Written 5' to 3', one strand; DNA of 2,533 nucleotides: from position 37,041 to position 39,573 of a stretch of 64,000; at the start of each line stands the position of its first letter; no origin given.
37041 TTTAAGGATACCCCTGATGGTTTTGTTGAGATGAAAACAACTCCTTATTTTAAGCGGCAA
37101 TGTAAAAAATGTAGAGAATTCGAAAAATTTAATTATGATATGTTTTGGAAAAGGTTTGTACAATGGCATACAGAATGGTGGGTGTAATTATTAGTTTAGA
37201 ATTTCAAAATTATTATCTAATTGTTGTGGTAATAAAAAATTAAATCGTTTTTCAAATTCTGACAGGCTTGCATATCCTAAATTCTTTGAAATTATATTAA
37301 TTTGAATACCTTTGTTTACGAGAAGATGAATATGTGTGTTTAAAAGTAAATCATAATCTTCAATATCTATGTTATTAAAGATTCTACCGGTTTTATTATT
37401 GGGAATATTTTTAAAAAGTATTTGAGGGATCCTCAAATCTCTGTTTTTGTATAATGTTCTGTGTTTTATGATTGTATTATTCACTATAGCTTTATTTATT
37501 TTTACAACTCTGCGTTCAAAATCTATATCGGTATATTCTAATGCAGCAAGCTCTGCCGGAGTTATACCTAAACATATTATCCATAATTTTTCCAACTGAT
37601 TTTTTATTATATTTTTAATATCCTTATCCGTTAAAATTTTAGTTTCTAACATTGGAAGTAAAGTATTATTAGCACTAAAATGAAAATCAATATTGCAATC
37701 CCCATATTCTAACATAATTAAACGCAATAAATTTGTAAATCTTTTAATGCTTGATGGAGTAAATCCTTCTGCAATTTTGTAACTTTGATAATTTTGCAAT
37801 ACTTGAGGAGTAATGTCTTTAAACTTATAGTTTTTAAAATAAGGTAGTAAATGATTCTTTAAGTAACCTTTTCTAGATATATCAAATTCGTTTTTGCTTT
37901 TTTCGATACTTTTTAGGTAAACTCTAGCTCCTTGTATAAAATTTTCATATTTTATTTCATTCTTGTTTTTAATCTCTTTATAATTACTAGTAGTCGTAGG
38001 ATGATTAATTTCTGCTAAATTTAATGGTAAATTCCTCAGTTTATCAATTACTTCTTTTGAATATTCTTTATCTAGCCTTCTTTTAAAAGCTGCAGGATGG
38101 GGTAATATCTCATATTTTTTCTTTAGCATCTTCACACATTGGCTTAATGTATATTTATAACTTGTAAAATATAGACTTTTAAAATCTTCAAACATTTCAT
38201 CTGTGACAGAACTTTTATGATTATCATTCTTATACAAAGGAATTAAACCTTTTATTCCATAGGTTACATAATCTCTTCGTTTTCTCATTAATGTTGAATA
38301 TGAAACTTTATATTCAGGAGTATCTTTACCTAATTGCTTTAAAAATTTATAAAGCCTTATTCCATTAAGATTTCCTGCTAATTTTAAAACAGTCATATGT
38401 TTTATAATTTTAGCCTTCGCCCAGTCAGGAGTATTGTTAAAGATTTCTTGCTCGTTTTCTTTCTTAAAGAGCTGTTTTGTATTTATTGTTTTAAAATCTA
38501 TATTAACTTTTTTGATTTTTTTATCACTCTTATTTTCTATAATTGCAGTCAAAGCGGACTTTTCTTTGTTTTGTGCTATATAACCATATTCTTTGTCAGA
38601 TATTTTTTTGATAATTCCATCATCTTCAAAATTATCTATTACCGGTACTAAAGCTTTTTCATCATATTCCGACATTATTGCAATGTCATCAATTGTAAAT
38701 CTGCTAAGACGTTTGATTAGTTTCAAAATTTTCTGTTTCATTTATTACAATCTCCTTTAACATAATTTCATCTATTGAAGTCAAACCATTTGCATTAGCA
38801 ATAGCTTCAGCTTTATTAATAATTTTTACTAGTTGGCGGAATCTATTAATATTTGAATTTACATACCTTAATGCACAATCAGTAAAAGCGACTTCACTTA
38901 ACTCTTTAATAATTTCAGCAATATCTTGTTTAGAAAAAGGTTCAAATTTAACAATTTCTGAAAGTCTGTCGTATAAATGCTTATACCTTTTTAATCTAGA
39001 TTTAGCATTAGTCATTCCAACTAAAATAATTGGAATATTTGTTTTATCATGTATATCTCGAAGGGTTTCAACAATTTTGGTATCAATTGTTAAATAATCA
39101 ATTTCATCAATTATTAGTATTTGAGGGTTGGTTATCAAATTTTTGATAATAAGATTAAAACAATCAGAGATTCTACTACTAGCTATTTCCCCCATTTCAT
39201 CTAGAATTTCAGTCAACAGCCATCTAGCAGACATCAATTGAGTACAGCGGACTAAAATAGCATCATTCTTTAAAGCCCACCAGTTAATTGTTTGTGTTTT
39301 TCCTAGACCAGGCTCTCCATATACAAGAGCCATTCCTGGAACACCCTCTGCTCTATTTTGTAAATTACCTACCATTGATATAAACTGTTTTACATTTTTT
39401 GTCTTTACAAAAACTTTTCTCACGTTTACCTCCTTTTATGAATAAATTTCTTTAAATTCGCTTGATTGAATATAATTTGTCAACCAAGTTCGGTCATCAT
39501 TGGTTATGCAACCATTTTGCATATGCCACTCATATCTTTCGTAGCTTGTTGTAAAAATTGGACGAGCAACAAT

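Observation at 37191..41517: Mu/Tn7-like transposition module whose third subunit is a catalytically dead tyrosine-recombinase-fold protein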

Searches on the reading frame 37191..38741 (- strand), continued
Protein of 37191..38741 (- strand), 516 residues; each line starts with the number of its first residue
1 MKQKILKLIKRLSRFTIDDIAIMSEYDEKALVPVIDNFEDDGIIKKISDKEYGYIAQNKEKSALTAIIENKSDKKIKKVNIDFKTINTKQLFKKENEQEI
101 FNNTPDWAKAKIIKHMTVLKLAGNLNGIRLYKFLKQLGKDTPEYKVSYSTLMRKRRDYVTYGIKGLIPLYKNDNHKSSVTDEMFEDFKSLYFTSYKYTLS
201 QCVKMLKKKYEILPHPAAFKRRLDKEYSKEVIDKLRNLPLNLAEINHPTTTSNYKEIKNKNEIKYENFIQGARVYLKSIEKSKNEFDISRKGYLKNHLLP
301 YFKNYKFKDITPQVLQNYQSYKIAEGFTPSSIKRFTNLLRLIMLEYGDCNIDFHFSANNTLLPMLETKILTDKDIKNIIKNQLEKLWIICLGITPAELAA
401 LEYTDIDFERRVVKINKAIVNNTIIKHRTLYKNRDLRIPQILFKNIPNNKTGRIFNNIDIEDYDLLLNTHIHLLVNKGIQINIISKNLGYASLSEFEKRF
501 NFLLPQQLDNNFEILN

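Call 77: find_encoding_contigs(protein=P0246, flank=7000, max_places=3)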
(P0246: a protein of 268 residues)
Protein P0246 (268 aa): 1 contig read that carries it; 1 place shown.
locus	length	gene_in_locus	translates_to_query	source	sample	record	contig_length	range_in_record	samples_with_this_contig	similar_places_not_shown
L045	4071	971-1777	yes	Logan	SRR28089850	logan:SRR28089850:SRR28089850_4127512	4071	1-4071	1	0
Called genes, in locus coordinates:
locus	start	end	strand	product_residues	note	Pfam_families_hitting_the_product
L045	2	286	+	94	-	?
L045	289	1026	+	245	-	PF05621:TniB (faint), PF13401:AAA_22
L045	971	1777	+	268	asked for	-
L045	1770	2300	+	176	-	PF14659:Phage_int_SAM_3 (faint)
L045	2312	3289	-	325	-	PF08843:AbiEii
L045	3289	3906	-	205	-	PF19570:DUF6088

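Call 81: search_dna_similar(query=window:37191-38741:-, collection=plasmids, mode=protein, max_evalue=0.001, max_rows=15)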
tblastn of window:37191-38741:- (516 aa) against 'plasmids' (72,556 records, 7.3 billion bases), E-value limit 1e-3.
Records with a match: 5; places in all: 5; records where one place covers at least 80% of the query: 0.
Best place of each record, by identity: <60% 5.
By first word of the organism name: Ilyobacter 1; Selenomonas 1; Staphylococcus 1; Bacillus 1; Rossellomorea 1.
By predicted mobility (MOB-suite, as given by PLSDB): non-mobilizable 3; mobilizable 1; conjugative 1.
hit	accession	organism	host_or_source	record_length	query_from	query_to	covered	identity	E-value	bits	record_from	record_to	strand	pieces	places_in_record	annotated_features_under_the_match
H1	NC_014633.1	Ilyobacter polytropus DSM 2926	marine mud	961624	294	515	43%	23.4%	9e-4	50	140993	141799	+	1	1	site-specific integrase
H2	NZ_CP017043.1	Selenomonas sp. oral taxon 920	Homo sapiens,pure culture,Periodontal ...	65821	298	509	41%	23.8%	8e-5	53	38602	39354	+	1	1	site-specific integrase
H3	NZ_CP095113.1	Staphylococcus aureus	Camel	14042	291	505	42%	23.0%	7e-7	60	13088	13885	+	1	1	site-specific integrase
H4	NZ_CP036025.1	Bacillus mycoides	cell culture,soil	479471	291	505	42%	19.2%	5e-4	50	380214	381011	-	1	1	none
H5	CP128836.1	Rossellomorea sp. AcN35-11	-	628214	288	420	26%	25.2%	7e-4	50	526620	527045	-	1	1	site-specific integrase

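Call 82: search_dna_similar(query=window:37191-38741:-, collection=phages, mode=protein, max_evalue=0.001, max_rows=15)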
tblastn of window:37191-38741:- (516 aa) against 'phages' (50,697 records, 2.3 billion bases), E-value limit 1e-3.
Records with a match: 7; places in all: 7; records where one place covers at least 80% of the query: 0.
Best place of each record, by identity: <60% 7.
By first word of the organism name: Streptococcus 5; Phage 1; Bacillus 1.
By host as written in the record: - 1; Streptococcus oralis SK143 1; Streptococcus parasanguinis POW10 1; Streptococcus equinus pR-5 1; Streptococcus marmotae HTS5 1; Streptococcus equinus Sb09 1; Bacillus cereus N1 1.
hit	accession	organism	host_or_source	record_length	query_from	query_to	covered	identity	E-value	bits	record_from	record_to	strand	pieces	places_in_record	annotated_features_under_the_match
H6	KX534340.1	Phage Wrath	human bladder microbiota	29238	268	507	47%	21.9%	3e-4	50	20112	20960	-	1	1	integrase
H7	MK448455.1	Streptococcus satellite phage Javan364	Streptococcus oralis SK143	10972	291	494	40%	25.2%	2e-4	50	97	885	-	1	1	integrase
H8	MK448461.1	Streptococcus satellite phage Javan378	Streptococcus parasanguinis POW10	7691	283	494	41%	24.2%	3e-4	50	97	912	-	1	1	integrase/recombinase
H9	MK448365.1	Streptococcus satellite phage Javan212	Streptococcus equinus pR-5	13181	291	494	40%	24.3%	1e-4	51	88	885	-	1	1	integrase/recombinase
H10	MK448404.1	Streptococcus satellite phage Javan292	Streptococcus marmotae HTS5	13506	291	494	40%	24.1%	5e-4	49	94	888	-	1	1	integrase/recombinase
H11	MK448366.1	Streptococcus satellite phage Javan216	Streptococcus equinus Sb09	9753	291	494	40%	23.9%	5e-4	49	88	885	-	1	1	integrase/recombinase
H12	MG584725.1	Bacillus phage BVE2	Bacillus cereus N1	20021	283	493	41%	21.8%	6e-5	52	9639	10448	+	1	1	integrase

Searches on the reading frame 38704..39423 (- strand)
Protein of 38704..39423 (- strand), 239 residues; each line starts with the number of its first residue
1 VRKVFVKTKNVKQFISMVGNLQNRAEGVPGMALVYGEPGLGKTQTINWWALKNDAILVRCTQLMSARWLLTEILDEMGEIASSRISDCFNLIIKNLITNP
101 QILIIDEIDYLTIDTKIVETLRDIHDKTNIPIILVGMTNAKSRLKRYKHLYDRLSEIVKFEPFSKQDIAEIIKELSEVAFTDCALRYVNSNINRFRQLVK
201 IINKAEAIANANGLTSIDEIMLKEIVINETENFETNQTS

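Call 3: search_protein_families(library=pfam, proteins=[window:38704-39423:-], max_evalue=1)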
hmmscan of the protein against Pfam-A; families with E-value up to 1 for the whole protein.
window:38704-39423:- (239 aa): 13 families
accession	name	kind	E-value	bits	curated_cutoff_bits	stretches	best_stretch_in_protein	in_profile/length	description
PF13401.12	AAA_22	-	2.5e-19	70.3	27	1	29-144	5-130/130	AAA domain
PF00004.35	AAA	-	7.1e-10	39.9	21.2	1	33-160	2-129/131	ATPase family associated with various cellular activities (AAA)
PF05621.17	TniB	-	3.9e-08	33.4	22.4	1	33-157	39-182/189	Bacterial TniB protein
PF22016.2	DUF6933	-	0.00016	22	27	1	124-204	44-123/157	Domain of unknown function (DUF6933)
PF13191.12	AAA_16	-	0.0022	18.9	32.6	1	21-63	16-63/167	AAA ATPase domain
PF00308.24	Bac_DnaA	-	0.0067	17.1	23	1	23-123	28-121/162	Bacterial DnaA ATPAse domain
PF13245.12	AAA_19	-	0.013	16.1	25.1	1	31-136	13-124/134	AAA domain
PF13604.12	AAA_30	-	0.02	15.1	27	1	30-138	19-125/191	AAA domain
PF05496.18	RuvB_N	-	0.02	15.1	27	1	5-52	9-56/159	Holliday junction DNA helicase RuvB P-loop domain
PF12651.13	RHH_3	-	0.061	13.7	21.6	1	112-132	8-28/44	Ribbon-helix-helix domain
PF05729.18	NACHT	-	0.078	13.2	26.7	1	33-174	4-162/167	NACHT domain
PF12775.13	AAA_7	-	0.078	12.9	25.8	0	4-48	12-52/181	P-loop containing dynein motor region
PF24883.2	NPHP3_N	-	0.18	12.4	24.8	0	85-132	109-157/164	Nephrocystin 3, N-terminal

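Call 4: search_protein_families(library=ncbifam, proteins=[window:38704-39423:-], max_evalue=1)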
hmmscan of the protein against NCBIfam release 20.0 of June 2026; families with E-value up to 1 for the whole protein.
window:38704-39423:- (239 aa): 11 families
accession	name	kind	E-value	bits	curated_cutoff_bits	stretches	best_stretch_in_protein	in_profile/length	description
TIGR02928.1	TIGR02928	subfamily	3.6e-07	29.4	181.3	1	21-185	31-222/366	orc1/cdc6 family replication initiation protein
NF042959.1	IteA_antiphage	equivalog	3.2e-06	26.5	510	1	8-66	101-164/367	anti-phage ATPase IteA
NF001073.0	PRK00118.2-3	equivalog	1.9e-05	25.2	128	2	74-109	42-77/99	putative DNA-binding protein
NF003229.0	PRK04195.1-5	equivalog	3.6e-05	22.6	280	1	12-215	27-218/413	replication factor C large subunit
TIGR00635.1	ruvB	equivalog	0.0021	17.1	299.05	1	5-177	6-173/305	Holliday junction branch migration DNA helicase RuvB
NF058535.1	antiphage_EruA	equivalog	0.0038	15.4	1000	1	31-94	26-94/1318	NACHT domain-containing antiphage protein EruA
NF006616.1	PRK09183.1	subfamily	0.007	15.7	300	1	73-116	136-179/253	IS21-like element helper ATPase IstB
NF038214.1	IS21_help_AAA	equivalog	0.0098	15.6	200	1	33-123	94-175/232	IS21-like element helper ATPase IstB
NF003300.0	PRK04296.1-5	equivalog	0.015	15.1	195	1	89-138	69-118/194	thymidine kinase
NF047983.1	T4SS_Risk1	equivalog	0.016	13.7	800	1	102-235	525-655/681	T4SS effector phosphatidylinositol 3-Kinase RisK1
NF047747.1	PrtsmActNtasePan2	equivalog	0.025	13.8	700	1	28-112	184-257/397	proteasome-activating nucleotidase Pan2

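Call 34: search_solved_structures(query=window:38704-39423:-, max_evalue=0.01)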
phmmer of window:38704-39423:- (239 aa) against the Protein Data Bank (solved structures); distinct sequences matched with E-value up to 0.01: 6.
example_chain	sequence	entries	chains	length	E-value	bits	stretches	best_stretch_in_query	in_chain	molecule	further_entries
8xvb_A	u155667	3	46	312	3.2e-07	33.3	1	5-168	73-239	ATP-dependent target DNA activator B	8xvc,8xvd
7ufi_1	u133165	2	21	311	3.6e-07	33.2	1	2-177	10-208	VchTnsC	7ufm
7rzy_1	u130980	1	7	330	1.7e-06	31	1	2-174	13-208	Tn6677 Vibrio cholerae transposon TnsC (VchTnsC)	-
7jgr_G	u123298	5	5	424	9.8e-06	28.5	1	28-178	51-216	Cell division control protein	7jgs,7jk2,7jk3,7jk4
7m99_A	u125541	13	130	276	0.0015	21.3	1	85-205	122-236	TnsC | ShTnsC | TnsC filament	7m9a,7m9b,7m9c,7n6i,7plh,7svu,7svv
8rdu_D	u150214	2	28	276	0.0015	21.3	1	85-205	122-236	ShTnsC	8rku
